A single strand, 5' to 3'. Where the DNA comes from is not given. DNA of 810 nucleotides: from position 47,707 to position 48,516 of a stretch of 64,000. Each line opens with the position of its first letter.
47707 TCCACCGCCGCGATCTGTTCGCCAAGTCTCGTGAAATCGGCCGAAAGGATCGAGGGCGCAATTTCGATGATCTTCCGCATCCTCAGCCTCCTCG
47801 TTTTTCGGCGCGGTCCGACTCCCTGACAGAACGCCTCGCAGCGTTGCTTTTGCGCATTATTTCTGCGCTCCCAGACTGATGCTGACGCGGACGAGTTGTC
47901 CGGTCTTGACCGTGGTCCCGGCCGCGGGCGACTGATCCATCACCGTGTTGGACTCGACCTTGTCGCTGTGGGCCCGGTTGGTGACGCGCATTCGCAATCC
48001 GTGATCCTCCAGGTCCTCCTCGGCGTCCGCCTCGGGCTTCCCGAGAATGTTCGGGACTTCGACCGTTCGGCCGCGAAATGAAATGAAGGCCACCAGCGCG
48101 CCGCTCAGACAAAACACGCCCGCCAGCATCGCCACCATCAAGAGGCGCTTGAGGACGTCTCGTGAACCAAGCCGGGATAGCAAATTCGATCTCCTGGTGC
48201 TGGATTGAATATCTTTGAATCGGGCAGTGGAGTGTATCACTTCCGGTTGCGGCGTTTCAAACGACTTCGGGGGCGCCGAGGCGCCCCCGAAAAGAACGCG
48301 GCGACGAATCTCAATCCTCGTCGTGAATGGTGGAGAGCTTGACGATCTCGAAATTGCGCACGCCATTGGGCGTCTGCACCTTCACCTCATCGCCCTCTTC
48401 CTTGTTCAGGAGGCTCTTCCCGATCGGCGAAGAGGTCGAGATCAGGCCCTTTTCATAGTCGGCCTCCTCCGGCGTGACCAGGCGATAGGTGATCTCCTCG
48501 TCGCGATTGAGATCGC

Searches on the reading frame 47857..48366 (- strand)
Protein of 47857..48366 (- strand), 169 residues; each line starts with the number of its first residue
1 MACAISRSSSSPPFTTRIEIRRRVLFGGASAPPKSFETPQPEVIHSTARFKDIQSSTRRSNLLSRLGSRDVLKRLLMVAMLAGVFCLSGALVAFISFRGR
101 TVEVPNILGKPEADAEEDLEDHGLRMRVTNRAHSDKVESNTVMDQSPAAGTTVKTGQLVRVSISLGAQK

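Call 28: search_protein_families(library=pfam, proteins=[window:47857-48366:-], max_evalue=0.01)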
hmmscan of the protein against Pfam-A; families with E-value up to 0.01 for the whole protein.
window:47857-48366:- (169 aa): 1 family
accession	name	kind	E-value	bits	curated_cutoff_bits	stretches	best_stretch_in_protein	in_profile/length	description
PF03793.24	PASTA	-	3.1e-16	59.5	23.2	1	102-164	1-63/64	PASTA domain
